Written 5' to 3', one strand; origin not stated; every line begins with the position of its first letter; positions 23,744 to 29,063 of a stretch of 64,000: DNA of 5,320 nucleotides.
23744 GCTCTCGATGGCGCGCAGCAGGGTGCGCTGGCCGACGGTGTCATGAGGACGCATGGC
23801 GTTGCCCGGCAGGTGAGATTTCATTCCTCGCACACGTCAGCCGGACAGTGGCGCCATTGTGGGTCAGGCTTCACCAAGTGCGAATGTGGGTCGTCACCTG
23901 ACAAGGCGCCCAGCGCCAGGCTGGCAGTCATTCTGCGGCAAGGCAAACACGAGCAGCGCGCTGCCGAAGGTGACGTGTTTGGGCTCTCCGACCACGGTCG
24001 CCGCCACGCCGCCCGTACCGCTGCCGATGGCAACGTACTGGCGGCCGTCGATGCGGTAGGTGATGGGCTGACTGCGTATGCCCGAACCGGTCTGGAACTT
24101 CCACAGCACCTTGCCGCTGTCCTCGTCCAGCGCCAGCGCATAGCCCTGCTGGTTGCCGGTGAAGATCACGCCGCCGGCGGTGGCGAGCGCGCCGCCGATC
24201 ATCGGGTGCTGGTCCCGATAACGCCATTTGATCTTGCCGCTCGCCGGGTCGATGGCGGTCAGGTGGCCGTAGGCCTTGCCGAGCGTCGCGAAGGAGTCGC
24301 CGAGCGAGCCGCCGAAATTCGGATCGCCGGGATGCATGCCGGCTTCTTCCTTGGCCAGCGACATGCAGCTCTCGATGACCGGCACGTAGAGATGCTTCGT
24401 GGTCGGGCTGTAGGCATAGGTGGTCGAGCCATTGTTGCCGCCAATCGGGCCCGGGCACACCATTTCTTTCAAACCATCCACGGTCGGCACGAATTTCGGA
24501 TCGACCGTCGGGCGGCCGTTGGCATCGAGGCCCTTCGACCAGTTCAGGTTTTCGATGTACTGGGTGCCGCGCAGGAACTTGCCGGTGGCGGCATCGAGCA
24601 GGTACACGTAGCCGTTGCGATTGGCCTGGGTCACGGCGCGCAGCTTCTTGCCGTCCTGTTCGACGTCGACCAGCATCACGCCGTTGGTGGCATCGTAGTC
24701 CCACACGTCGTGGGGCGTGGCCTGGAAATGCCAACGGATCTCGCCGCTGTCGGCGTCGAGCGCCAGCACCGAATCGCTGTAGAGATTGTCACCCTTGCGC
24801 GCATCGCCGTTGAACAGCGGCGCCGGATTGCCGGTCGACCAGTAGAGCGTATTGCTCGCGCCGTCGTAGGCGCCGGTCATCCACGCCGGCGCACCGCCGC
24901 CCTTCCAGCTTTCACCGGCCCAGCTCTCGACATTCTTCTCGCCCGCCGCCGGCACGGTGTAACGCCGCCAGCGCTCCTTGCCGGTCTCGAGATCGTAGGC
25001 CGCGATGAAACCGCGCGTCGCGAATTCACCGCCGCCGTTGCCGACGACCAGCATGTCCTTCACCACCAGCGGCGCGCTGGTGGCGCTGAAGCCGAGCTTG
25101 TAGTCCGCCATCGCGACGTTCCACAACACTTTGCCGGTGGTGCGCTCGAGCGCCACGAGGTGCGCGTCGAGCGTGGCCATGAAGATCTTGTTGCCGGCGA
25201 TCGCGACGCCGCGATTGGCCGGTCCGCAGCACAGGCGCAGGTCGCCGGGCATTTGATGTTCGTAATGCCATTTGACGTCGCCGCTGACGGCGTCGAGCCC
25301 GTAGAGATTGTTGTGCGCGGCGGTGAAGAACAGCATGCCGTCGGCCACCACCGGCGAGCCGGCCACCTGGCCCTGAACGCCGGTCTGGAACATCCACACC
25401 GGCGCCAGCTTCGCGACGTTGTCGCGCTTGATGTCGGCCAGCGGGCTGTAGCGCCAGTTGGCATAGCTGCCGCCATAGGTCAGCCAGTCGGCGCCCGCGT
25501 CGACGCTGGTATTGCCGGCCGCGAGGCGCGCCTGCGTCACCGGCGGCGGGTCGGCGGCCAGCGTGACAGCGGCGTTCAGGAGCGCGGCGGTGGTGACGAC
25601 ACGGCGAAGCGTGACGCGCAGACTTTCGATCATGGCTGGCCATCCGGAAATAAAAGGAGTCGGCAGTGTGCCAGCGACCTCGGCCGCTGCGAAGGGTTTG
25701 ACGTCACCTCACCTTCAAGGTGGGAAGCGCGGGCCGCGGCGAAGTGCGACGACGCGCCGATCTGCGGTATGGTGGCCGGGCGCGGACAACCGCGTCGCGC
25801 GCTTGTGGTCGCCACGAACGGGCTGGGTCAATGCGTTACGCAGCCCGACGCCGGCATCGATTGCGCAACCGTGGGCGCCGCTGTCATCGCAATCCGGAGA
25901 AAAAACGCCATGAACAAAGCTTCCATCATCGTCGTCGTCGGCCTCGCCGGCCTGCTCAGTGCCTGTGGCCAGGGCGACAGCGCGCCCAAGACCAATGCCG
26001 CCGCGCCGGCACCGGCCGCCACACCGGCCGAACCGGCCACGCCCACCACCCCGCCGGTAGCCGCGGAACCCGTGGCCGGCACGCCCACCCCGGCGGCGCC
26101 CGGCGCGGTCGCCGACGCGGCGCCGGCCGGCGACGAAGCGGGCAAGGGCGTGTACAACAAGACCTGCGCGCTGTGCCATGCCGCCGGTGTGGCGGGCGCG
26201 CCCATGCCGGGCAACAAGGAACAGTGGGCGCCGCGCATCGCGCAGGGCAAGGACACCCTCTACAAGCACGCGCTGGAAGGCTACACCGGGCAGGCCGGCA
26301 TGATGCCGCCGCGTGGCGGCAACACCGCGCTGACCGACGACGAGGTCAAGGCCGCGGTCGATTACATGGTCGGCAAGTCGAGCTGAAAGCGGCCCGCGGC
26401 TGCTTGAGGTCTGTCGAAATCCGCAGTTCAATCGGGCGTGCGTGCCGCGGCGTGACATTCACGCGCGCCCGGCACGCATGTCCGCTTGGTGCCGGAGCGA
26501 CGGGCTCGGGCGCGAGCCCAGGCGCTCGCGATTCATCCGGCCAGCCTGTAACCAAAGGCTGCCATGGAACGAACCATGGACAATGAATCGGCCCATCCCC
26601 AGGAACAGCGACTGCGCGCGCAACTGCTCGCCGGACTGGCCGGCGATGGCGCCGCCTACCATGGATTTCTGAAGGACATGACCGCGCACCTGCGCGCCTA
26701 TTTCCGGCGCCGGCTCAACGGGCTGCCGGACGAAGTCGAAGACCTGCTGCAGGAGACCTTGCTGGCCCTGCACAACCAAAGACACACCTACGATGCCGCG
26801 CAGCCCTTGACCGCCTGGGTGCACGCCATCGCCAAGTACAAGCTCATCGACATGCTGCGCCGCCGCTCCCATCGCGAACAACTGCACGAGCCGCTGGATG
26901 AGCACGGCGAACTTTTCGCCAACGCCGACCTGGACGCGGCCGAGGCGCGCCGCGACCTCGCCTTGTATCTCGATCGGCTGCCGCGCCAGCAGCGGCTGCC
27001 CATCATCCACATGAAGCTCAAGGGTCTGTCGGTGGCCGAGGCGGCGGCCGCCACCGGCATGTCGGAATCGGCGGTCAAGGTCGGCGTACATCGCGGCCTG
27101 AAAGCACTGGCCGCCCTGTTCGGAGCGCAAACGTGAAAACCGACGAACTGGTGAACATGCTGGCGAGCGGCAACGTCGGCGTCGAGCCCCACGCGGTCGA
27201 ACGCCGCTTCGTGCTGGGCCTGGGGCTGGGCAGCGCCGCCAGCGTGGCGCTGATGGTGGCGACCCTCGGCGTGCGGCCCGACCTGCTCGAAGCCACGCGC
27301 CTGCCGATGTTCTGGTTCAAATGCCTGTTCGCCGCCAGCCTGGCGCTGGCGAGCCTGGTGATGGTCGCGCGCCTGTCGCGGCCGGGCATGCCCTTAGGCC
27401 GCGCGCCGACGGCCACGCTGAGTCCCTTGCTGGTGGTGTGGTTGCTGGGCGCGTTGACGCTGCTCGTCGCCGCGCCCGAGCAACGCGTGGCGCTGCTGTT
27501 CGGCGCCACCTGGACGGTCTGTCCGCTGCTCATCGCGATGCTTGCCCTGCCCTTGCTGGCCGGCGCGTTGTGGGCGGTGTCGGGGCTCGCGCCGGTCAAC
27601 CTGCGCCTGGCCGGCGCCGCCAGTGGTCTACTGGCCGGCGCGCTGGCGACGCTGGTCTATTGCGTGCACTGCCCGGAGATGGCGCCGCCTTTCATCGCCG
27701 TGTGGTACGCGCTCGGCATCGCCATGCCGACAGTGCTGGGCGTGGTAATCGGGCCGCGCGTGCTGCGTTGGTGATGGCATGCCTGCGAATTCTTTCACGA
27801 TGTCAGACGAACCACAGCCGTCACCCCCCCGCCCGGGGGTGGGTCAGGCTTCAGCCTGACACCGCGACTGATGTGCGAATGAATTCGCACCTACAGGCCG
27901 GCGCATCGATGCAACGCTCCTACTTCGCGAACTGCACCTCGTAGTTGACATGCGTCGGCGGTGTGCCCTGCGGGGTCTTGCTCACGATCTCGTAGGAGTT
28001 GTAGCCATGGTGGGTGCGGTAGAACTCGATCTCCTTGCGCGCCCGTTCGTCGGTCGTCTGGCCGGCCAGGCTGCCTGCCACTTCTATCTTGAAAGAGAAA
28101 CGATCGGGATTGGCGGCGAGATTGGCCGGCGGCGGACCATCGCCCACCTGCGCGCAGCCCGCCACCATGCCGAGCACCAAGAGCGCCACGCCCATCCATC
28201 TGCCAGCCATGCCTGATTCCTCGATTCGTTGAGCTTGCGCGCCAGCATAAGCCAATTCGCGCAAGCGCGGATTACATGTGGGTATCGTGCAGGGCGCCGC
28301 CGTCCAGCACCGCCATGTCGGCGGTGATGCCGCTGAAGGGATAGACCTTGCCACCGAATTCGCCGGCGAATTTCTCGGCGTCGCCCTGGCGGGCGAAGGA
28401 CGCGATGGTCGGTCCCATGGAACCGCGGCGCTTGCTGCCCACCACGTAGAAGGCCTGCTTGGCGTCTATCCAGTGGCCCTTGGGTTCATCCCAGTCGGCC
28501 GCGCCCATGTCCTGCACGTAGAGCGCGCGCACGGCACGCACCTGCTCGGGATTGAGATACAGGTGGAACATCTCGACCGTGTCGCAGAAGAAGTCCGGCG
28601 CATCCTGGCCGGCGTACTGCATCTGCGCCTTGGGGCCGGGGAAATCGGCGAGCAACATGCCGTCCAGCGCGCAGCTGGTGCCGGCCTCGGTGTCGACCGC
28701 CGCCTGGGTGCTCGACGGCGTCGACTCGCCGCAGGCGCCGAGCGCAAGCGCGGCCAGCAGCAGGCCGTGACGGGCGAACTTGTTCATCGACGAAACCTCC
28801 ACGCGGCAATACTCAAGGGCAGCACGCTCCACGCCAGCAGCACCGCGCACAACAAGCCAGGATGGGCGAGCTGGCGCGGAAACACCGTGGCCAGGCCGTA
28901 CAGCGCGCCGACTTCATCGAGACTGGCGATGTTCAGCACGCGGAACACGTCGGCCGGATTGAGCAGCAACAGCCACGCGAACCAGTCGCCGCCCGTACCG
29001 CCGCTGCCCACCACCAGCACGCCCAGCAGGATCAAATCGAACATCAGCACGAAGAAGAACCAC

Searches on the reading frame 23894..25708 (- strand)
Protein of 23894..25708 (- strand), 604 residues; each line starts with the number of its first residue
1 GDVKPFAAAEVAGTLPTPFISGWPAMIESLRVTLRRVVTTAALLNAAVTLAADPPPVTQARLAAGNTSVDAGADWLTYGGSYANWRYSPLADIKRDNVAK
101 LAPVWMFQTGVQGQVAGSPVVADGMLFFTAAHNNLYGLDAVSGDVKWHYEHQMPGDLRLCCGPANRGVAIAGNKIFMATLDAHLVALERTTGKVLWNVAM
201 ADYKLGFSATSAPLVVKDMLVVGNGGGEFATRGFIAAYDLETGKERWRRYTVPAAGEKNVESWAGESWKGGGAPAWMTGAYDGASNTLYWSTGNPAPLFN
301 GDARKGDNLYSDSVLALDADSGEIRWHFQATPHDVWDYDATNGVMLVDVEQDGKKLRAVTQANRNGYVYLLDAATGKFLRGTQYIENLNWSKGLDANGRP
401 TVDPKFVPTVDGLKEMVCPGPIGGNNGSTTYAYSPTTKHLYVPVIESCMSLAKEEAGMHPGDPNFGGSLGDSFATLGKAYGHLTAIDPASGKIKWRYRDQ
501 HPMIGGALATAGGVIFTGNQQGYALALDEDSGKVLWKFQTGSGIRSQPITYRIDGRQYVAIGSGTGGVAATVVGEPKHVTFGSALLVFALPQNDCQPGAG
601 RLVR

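Call 11: search_protein_families(library=pfam, proteins=[window:23894-25708:-], max_evalue=0.001)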
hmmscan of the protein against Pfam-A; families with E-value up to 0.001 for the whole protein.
window:23894-25708:- (604 aa): 4 families
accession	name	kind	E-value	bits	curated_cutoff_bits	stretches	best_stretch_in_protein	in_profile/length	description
PF01011.28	PQQ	-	5.6e-83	280.1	26.7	2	75-379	1-335/595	Glucose/ethanol/alcohol dehydrogenase, beta-propeller domain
PF13360.13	PQQ_2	-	6e-35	121.4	27.6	4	168-259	69-152/233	Outer membrane protein assembly factor BamB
PF13570.13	Beta-prop_ACSF4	-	9.3e-21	75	133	2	101-230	81-198/329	Beta-alanine-activating enzyme, beta-propeller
PF23727.1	Beta-prop_FAM234A_B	-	0.00079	18.5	26.4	0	311-378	99-166/467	FAM234A/B beta-propeller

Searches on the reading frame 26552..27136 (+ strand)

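Call 11: search_protein_families(library=pfam, proteins=[window:26552-27136:+], max_evalue=0.001)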
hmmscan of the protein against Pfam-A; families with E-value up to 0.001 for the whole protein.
window:26552-27136:+ (194 aa): 5 families
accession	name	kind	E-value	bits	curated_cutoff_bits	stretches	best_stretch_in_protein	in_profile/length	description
PF08281.18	Sigma70_r4_2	-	9.4e-12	44.8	25.7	1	134-186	2-54/54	Sigma-70, region 4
PF04542.20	Sigma70_r2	-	4.4e-11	42.9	24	1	50-106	11-69/71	Sigma-70 region 2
PF04545.22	Sigma70_r4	-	2.4e-05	24.2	24.1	1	140-186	2-48/50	Sigma-70, region 4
PF07638.17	Sigma70_ECF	-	5.9e-05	23.5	21.1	1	31-176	14-169/185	ECF sigma factor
PF13384.12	HTH_23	-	0.00048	20.3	24.6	0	145-175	4-34/50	Homeodomain-like domain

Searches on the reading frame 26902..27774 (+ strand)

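Call 11: search_protein_families(library=pfam, proteins=[window:26902-27774:+], max_evalue=0.001)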
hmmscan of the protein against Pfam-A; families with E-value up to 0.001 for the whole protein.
window:26902-27774:+ (290 aa): 1 family
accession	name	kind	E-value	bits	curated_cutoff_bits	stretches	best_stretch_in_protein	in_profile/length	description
PF06532.16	NrsF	-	7.7e-66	222.2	26.8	1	87-290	1-204/204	Negative regulator of sigma F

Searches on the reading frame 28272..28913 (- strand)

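Call 11: search_protein_families(library=pfam, proteins=[window:28272-28913:-], max_evalue=0.001)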
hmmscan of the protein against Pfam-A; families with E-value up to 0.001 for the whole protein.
window:28272-28913:- (213 aa): 1 family
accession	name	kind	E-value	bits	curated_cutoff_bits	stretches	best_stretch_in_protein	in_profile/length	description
PF05573.18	NosL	-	1e-48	165.5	24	1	74-200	3-130/131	NosL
